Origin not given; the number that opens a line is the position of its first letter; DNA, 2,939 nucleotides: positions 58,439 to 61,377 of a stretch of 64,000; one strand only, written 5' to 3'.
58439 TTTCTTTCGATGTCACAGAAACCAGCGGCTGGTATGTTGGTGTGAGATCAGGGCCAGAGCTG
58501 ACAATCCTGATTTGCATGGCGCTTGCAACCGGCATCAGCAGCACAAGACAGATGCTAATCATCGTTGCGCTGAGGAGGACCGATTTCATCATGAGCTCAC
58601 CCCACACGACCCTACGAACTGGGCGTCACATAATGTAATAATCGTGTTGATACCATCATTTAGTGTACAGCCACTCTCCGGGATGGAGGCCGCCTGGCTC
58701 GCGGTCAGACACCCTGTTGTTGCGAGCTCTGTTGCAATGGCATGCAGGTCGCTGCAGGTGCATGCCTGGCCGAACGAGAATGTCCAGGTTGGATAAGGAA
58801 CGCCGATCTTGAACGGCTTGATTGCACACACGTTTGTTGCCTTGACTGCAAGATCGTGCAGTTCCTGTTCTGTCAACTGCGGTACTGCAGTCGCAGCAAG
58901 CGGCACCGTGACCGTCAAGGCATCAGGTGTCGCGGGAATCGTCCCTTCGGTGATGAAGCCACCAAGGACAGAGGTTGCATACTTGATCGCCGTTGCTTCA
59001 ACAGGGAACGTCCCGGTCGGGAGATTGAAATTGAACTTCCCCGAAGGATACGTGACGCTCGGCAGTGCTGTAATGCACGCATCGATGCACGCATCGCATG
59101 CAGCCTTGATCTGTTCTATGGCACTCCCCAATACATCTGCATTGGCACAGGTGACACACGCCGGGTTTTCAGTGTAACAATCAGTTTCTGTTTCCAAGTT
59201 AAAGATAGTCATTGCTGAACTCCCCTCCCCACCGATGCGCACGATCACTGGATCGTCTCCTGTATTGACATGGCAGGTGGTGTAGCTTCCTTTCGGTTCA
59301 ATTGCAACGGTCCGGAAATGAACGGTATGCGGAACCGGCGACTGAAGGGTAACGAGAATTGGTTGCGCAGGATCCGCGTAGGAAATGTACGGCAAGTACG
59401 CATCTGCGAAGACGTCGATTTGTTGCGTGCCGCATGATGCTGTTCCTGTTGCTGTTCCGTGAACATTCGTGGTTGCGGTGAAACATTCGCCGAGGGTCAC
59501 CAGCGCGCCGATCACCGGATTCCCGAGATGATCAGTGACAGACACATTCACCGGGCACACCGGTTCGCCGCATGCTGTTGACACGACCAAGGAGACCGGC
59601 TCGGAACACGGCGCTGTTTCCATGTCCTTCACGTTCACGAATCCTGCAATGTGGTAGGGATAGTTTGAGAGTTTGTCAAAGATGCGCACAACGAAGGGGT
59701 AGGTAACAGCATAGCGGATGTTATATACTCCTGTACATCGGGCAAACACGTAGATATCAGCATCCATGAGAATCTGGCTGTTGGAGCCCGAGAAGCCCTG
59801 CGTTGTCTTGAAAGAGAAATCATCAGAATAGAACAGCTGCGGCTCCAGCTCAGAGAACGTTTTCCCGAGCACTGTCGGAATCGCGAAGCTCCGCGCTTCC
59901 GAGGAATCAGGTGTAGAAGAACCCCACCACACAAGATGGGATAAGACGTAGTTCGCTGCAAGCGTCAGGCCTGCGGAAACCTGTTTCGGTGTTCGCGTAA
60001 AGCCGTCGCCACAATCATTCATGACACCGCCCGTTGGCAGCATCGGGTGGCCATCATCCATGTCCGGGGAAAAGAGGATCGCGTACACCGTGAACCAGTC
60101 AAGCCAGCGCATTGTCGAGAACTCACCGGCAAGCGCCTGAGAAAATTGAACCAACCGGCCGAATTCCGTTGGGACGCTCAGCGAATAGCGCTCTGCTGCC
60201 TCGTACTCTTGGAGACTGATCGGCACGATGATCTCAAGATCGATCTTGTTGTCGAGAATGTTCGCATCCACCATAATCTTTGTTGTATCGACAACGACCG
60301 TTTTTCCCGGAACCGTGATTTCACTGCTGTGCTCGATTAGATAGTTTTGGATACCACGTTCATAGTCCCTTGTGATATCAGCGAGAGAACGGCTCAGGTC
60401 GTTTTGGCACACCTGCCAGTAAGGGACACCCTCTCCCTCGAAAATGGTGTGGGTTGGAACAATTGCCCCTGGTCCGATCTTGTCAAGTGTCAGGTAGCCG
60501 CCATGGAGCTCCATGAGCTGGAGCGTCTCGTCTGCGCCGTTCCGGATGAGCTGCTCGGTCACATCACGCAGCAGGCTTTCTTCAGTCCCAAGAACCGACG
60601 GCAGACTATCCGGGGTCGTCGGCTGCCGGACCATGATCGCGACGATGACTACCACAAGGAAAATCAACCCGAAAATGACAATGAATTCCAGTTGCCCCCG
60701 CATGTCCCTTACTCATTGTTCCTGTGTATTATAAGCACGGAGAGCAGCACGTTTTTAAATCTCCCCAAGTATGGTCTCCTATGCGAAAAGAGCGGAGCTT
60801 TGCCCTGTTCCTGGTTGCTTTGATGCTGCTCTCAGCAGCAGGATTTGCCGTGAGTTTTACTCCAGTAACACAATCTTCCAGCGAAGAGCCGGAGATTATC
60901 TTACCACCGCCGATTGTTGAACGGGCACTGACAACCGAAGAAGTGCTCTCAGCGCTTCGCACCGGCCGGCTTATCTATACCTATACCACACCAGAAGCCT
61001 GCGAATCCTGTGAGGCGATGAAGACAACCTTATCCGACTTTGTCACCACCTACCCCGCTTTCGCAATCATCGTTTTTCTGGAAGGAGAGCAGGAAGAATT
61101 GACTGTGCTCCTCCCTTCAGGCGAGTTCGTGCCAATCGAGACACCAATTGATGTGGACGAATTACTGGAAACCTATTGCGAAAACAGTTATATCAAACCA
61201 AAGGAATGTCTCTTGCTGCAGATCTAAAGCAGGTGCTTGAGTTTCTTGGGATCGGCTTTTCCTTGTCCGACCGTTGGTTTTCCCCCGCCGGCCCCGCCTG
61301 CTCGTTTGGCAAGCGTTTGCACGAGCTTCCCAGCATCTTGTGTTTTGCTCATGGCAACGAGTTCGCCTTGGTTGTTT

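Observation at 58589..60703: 700-aa proteins carrying type-IV-pilin-like (class III) signal peptides with a shortened G|Q-x-E-F motif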

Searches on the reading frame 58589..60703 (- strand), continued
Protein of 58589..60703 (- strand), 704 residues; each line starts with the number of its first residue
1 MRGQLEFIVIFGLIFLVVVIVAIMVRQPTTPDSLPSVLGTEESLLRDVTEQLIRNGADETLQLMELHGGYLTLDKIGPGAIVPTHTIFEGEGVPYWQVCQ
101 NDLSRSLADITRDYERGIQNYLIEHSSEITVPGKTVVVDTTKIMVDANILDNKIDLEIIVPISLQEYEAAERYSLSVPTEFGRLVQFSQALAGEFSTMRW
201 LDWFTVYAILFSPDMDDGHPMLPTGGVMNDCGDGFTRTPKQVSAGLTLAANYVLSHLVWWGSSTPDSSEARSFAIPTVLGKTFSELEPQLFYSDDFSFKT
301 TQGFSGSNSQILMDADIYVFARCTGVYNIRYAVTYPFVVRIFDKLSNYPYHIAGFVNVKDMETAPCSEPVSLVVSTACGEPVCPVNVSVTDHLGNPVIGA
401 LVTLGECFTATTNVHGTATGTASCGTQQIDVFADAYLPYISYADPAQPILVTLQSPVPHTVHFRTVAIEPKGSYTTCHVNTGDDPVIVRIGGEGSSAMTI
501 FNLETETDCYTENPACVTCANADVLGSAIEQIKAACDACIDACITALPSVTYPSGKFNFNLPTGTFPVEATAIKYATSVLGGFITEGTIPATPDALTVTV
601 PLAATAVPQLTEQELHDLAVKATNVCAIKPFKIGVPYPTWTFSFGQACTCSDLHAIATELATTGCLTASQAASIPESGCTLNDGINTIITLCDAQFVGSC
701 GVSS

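Call 92: fold_search(model_id=the predicted structure, library=viral)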
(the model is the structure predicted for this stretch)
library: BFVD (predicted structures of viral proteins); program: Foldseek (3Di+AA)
matches with E <= 10: 1050; with E <= 0.001: 40
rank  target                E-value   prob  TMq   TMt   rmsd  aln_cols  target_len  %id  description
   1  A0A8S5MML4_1          1.5e-08  1.00  0.13  0.12  16.0       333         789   14  Cell wall surface anchor family domain protein [Siphoviridae sp. ctxc31]
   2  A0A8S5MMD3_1          2.6e-08  1.00  0.13  0.09  19.3       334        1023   14  Baseplate J like protein [Siphoviridae sp. ctxc31]
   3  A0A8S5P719            2.6e-08  1.00  0.13  0.10  22.9       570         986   10  Baseplate wedge protein (Fragment) [Herelleviridae sp. cttEB8]
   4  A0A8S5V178            2.6e-08  1.00  0.11  0.08  21.4       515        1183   10  Baseplate J like protein [Siphoviridae sp. ct3r22]
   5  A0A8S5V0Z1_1          4.5e-08  1.00  0.12  0.10  20.5       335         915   12  Putative membrane protein [Siphoviridae sp. ct3r22]
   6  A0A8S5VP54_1          5.5e-08  1.00  0.11  0.07  21.3       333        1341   13  (no name in the UniProt tables at hand)
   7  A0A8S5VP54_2          7.4e-07  1.00  0.13  0.07  21.4       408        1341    9  (no name in the UniProt tables at hand)
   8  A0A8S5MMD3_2          1.1e-06  1.00  0.10  0.07  27.7       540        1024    9  Baseplate J like protein [Siphoviridae sp. ctxc31]
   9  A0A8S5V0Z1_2          1.7e-06  1.00  0.12  0.09  15.8       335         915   12  Putative membrane protein [Siphoviridae sp. ct3r22]
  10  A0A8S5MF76            1.8e-06  0.85  0.08  0.07  34.3       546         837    8  Tail protein [Siphoviridae sp. ctYh54]
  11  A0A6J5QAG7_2          3.3e-06  0.85  0.08  0.07  25.1       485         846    8  Tip attachment protein J [uncultured Caudovirales phage]
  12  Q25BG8                4.5e-06  0.99  0.13  0.17  25.5       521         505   12  Structural protein 27 [His1 virus (isolate Australia/Victoria)]
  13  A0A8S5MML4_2          5.9e-06  1.00  0.12  0.11  19.4       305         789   12  Cell wall surface anchor family domain protein [Siphoviridae sp. ctxc31]
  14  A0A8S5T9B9            6.2e-06  0.69  0.08  0.09  29.5       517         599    8  Tail fiber protein [virus sp. ctllZ17]
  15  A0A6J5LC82            2.1e-05  0.44  0.07  0.06  29.3       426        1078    8  Ig [uncultured Caudovirales phage]
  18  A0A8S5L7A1            5.1e-05  1.00  0.11  0.08  22.6       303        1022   13  Structural protein [CrAss-like virus sp. ctt4r3]
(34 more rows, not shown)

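Call 93: list_cluster_members(proteins=[P0001, P0007, P0014, P0021, P0035, P0046, P0058, P0073, P0096, P0122])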
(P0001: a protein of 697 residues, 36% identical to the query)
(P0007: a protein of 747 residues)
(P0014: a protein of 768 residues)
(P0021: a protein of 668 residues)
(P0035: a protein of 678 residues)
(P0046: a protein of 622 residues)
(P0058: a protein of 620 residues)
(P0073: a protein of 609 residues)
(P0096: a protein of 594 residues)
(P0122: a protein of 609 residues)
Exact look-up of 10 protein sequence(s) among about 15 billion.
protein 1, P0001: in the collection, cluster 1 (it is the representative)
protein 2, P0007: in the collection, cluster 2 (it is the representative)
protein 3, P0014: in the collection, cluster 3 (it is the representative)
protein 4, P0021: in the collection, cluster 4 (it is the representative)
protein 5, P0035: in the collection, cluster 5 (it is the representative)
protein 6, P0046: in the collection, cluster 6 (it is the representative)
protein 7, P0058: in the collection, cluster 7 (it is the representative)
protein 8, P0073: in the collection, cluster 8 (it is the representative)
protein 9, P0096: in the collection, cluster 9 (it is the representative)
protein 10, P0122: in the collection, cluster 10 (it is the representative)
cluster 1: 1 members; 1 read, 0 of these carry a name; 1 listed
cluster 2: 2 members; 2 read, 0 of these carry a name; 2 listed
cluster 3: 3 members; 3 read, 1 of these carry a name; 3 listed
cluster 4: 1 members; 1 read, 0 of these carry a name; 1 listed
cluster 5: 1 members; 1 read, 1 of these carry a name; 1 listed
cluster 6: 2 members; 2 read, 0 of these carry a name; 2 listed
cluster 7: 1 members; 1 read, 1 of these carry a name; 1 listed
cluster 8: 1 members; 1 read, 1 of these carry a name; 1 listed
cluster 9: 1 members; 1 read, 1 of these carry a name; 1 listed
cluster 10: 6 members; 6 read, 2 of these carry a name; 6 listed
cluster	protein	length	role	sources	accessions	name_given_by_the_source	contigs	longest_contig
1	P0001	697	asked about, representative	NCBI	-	-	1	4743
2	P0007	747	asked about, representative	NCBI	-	-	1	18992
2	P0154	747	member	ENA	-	-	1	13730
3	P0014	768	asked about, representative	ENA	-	-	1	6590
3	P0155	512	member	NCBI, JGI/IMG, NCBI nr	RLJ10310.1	MAG: hypothetical protein DRP15_00305 [Candidatus Aenigmatarchaeota archaeon] | MAG: hypothetical protein DRP15_00305 [Candidatus Aenigmarchaeota archaeon]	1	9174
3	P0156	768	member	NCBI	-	-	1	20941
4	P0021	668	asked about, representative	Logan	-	-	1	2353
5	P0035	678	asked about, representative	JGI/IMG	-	hypothetical protein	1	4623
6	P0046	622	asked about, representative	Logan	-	-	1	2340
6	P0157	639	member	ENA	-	-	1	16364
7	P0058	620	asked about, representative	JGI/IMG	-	hypothetical protein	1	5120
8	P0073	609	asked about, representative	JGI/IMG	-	hypothetical protein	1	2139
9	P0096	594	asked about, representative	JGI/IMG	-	hypothetical protein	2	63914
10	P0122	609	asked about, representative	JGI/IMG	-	hypothetical protein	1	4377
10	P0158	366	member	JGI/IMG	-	hypothetical protein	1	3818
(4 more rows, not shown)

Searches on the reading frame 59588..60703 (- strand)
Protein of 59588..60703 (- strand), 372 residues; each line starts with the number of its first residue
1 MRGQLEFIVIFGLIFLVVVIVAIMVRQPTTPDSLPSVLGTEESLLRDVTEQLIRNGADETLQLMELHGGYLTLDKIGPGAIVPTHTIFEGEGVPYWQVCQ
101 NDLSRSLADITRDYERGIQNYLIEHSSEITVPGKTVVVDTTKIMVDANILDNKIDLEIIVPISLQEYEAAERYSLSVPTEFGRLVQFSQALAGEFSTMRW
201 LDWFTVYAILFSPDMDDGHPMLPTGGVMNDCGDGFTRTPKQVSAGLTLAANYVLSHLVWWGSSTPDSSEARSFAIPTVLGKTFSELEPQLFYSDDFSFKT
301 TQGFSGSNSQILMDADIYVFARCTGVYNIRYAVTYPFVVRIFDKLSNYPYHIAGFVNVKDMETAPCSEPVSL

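Call 66: predict_structure(alignment_id=A5)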
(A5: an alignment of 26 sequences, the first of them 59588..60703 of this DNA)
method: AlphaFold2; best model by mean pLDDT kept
length: 372 residues; sequences in the alignment: 26
mean_pLDDT: 88.5   pTM: 0.80
mean pLDDT of the five models: 88.5, 87.9, 87.8, 87.8, 87.4
residues with pLDDT >= 90: 243; 70-90: 99; 50-70: 22; < 50: 8
segments of 3 or more residues with pLDDT < 50: 27-33
pLDDT, mean of each block of 10 residues (from residue 1): 78 88 59 57 87 96 95 72 86 93 94 95 91 85 96 97 79 95 98 95 96 94 92 92 96 95 82 93 96 91 87 79 87 95 97 95 79 48
secondary structure, 60 per line:
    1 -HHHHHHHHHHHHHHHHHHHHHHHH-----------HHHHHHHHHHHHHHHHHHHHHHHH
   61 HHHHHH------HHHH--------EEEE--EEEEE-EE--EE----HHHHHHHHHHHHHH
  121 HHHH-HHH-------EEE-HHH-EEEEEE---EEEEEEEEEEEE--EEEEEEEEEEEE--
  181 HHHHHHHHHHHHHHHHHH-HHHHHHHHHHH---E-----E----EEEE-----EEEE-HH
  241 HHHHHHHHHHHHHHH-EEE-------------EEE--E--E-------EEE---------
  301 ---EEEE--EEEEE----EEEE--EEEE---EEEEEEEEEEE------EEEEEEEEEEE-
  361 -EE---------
elements in order: H2-25 H37-66 H73-76 E85-88 E91-95 H107-124 E136-138 E144-149 E153-164 E167-178 H181-198 H200-210 E225-228 E234-237 H239-255 E257-259 E273-275 E289-291 E304-307 E310-314 E319-322 E325-328 E332-342 E349-359

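Call 71: fold_search(model_id=the predicted structure, library=pdb)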
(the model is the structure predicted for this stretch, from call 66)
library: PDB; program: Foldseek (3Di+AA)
matches with E <= 10: 632; with E <= 0.001: 0
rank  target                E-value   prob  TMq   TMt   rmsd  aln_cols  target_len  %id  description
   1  7aml_A                7.1e-02  0.05  0.11  0.07  20.8       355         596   11  RET/GDNF/GFRa1 extracellular complex Cryo-EM structure (released 2021-01-13)
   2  4jgu_A                7.5e-02  0.21  0.08  0.27  22.8        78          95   13  Crystal structure of Clostridium histolyticum ColH collagenase polycystic kidney-disease-like domain 2b at 1.4 Angstro (released 2014-03-05)
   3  5hzv_A                1.2e-01  0.10  0.16  0.11  21.1       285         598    9  Crystal structure of the zona pellucida module of human endoglin/CD105 (released 2017-06-07)
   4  7amk_B                1.4e-01  0.04  0.10  0.08  20.3       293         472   10  Zebrafish RET Cadherin Like Domains 1 to 4. (released 2021-02-03)
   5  3zg5_A                1.7e-01  0.04  0.11  0.08  25.7       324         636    8  Crystal structure of PBP2a from MRSA in complex with peptidoglycan analogue at allosteric (released 2013-10-09)
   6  3ub1_D                1.7e-01  0.03  0.10  0.12  23.0       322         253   10  Ntf2 like protein involved in plasmid conjugation (released 2012-02-08)
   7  6h5o_B                1.8e-01  0.03  0.09  0.07  27.2       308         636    8  Crystal structure of PBP2a from MRSA in complex with piperacillin at active site. (released 2019-08-14)
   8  6vfy_F                2.1e-01  0.03  0.09  0.10  25.4       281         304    9  Crystal structure of mouse acyl-CoA thioesterase 7 with CoA (released 2020-01-29)
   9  6aem_A                2.2e-01  0.14  0.08  0.30  24.0        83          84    8  Crystal structure of the PKD1 domain of Vibrio anguillarum Epp (released 2018-12-12)
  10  2y72_A                2.5e-01  0.15  0.08  0.30  24.9        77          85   16  Crystal structure of the PKD Domain of Collagenase G from Clostridium Histolyticum at 1.18 Angstrom Resolution. (released 2011-09-28)
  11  3tal_B                2.7e-01  0.28  0.11  0.10  22.1        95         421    9  Crystal structure of NurA with manganese (released 2011-11-23)
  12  4l9d_B                2.7e-01  0.13  0.07  0.31  24.4        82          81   11  Crystal structure of the PKD1 domain from Vibrio cholerae metalloprotease PrtV (released 2013-07-10)
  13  3zfz_B                2.7e-01  0.03  0.10  0.07  26.0       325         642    7  Crystal structure of ceftaroline acyl-PBP2a from MRSA with non- covalently bound ceftaroline and muramic acid at allos (released 2013-10-09)
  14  4dki_B                2.7e-01  0.03  0.10  0.07  26.3       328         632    7  Structural Insights into the Anti- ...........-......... Staphylococcus aureus (MRSA) Activity of Ceftobiprole (released 2012-08-01)
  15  4zv3_A                2.7e-01  0.02  0.08  0.09  25.4       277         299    7  Crystal structure of the N- and C-terminal domains of mouse acyl-CoA thioesterase 7 (released 2015-06-03)
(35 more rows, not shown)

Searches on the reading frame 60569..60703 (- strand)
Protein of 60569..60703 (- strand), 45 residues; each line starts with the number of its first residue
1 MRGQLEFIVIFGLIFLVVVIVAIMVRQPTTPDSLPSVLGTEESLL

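Call 58: search_protein_families(library=pfam, proteins=[window:60569-60703:-], max_evalue=10)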
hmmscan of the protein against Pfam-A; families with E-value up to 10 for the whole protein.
seq(45 aa): 3 families
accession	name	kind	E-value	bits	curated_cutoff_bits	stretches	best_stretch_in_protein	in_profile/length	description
PF05398.16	PufQ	-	0.2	12.2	22.1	1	4-24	19-39/74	PufQ cytochrome subunit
PF25184.1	YxzE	-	0.29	12.6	40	1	7-31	4-28/65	YxzE-like putative bacteriocin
PF05545.16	FixQ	-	0.98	9.9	29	1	6-25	8-27/49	Cbb3-type cytochrome oxidase component FixQ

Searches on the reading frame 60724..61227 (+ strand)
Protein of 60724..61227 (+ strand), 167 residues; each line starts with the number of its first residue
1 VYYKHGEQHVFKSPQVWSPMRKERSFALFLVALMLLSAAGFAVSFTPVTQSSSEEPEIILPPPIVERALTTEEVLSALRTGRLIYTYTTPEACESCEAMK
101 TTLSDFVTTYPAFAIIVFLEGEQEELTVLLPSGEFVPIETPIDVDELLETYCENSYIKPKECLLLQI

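Call 5: search_protein_families(library=pfam, proteins=[window:60724-61227:+], max_evalue=0.1)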
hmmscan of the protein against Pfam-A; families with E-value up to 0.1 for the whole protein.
window:60724-61227:+ (167 aa): 1 family
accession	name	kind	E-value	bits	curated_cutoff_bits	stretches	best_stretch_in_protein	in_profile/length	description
PF14076.12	DUF4258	-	0.094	13.5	25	0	66-96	11-41/71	Domain of unknown function (DUF4258)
